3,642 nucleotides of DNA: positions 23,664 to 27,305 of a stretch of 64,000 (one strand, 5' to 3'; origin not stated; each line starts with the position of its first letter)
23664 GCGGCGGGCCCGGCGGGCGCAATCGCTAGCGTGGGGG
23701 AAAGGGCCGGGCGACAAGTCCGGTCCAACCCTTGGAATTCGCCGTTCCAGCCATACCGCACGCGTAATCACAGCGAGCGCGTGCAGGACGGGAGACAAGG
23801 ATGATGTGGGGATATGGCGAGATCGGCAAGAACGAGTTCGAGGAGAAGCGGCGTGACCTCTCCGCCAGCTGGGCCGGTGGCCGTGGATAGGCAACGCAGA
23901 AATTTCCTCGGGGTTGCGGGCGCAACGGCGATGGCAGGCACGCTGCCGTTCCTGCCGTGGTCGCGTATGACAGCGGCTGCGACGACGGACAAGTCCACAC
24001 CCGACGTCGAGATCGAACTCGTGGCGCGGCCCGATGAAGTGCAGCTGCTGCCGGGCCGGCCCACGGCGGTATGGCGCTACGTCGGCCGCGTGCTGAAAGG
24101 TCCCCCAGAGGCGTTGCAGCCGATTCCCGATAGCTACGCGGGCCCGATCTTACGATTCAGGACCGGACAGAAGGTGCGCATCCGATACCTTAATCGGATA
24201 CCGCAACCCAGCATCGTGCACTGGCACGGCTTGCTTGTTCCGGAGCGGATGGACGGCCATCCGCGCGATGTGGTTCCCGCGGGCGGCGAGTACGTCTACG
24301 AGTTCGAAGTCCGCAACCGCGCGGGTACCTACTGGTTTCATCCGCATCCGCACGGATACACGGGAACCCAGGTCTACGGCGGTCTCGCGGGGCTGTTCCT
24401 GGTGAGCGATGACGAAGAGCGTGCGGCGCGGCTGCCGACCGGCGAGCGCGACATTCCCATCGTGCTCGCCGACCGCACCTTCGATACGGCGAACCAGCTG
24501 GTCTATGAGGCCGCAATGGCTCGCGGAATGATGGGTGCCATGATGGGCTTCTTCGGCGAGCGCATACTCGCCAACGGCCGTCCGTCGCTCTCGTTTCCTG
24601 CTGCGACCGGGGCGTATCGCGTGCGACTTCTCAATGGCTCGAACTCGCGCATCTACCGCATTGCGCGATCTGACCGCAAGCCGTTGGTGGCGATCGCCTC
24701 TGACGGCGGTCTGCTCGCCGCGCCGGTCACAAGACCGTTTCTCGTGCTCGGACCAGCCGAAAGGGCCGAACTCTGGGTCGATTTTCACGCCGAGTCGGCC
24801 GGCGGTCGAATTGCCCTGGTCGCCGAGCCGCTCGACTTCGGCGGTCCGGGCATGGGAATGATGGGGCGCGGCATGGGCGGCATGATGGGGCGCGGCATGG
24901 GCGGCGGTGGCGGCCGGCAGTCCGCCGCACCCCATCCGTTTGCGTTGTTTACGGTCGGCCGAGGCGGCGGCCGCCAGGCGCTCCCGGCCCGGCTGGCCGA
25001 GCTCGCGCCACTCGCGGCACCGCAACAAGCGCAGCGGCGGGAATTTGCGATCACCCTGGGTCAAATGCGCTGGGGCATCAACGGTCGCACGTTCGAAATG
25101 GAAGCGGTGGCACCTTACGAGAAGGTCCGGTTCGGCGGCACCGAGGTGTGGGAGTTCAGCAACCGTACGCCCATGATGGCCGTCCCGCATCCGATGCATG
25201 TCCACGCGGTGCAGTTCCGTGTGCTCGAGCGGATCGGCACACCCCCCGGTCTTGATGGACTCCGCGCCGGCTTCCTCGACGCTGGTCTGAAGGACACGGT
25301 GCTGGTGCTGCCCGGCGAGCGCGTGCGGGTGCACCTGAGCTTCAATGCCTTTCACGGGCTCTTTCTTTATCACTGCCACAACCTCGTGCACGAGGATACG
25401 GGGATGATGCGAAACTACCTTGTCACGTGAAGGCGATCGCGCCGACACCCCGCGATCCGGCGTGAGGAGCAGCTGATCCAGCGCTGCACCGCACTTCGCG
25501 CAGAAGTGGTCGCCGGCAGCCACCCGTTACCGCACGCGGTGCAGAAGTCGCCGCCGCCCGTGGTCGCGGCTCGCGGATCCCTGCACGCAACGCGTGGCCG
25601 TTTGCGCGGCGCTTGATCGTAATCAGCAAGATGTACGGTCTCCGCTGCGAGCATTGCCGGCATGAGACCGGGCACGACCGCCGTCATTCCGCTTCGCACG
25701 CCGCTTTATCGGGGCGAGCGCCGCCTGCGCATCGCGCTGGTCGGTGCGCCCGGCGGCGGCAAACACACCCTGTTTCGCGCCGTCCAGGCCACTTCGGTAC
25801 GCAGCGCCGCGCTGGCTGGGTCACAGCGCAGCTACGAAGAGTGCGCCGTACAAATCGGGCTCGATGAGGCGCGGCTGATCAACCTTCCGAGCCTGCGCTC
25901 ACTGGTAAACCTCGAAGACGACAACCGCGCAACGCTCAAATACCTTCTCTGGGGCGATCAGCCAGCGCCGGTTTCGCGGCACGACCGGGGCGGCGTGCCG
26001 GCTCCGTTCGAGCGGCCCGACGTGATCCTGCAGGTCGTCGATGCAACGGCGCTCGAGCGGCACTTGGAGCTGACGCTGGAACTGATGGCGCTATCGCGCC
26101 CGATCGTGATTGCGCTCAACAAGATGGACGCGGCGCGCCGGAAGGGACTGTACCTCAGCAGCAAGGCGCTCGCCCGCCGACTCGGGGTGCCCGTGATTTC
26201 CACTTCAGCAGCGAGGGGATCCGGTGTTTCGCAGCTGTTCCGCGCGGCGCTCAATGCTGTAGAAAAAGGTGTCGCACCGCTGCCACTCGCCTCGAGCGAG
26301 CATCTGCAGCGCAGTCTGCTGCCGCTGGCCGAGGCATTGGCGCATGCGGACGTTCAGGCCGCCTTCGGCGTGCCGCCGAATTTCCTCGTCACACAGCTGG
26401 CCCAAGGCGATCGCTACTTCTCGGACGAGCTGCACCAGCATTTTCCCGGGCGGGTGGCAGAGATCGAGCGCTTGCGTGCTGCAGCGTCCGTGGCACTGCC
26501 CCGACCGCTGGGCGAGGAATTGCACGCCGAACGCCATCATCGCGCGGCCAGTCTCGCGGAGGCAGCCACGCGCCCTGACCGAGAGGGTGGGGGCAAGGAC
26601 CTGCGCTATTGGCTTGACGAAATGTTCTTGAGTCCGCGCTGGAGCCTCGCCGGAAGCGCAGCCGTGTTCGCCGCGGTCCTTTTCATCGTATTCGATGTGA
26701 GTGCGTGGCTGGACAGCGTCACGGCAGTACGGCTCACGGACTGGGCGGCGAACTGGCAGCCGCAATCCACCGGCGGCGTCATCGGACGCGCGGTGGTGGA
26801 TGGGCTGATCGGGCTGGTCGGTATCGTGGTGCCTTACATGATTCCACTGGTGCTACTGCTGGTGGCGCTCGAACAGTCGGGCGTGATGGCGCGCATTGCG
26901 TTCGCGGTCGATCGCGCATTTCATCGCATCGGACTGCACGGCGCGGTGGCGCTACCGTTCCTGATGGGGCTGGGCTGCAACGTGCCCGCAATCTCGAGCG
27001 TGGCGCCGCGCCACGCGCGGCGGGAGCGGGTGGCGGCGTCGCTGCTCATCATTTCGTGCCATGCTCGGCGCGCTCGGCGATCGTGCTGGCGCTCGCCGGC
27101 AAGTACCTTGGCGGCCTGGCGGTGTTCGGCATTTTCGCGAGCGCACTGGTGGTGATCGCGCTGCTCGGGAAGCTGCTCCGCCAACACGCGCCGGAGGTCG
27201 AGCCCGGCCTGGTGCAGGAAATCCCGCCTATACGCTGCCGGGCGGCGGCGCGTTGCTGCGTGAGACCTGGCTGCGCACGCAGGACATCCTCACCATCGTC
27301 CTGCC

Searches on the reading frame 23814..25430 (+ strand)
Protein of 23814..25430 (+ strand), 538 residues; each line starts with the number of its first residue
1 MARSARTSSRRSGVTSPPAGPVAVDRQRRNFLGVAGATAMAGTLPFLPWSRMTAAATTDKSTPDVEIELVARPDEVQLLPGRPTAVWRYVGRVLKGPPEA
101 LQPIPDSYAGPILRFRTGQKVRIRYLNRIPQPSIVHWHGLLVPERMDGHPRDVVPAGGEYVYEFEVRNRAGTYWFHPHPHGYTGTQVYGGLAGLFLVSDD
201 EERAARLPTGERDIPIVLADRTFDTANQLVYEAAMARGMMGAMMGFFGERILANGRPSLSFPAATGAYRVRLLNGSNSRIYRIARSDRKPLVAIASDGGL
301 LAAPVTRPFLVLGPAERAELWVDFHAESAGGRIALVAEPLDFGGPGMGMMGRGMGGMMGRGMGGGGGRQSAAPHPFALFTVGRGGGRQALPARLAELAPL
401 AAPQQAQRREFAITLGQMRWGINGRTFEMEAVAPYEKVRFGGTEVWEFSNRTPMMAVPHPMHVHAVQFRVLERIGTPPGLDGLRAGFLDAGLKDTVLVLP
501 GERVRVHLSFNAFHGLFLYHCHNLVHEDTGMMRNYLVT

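Call 71: search_protein_families(library=pfam, proteins=[window:23814-25430:+], max_evalue=0.00001)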
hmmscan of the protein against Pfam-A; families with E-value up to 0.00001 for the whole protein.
window:23814-25430:+ (538 aa): 2 families
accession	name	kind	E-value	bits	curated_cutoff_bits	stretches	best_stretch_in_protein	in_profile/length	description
PF07731.20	Cu-oxidase_2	-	3.8e-25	88.7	20.4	1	418-537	18-133/137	Multicopper oxidase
PF07732.21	Cu-oxidase_3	-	4.4e-25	88.5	21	1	100-201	16-118/119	Multicopper oxidase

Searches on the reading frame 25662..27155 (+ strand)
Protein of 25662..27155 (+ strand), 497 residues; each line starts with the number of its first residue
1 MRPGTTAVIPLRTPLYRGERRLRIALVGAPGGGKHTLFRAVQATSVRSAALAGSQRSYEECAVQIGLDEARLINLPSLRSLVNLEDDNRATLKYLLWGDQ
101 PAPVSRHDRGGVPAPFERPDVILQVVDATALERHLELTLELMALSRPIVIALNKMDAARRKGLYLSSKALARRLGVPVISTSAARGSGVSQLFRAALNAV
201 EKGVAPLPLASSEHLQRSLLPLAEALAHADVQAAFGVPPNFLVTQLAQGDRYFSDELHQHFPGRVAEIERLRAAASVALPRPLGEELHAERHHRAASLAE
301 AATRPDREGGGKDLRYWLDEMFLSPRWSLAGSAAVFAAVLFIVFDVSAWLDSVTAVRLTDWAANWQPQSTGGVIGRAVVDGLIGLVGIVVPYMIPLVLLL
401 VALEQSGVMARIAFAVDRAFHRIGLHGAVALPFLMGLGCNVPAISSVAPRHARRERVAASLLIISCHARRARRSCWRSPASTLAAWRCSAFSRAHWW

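Call 71: search_protein_families(library=pfam, proteins=[window:25662-27155:+], max_evalue=0.00001)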
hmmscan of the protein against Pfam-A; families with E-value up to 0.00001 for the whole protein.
window:25662-27155:+ (497 aa): 2 families
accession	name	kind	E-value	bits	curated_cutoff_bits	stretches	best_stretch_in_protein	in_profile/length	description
PF02421.24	FeoB_N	-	4.5e-28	98.2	27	1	117-195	77-155/156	Ferrous iron transport protein B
PF07670.19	Gate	-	4.5e-13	50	29.6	1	389-463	4-84/104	Nucleoside recognition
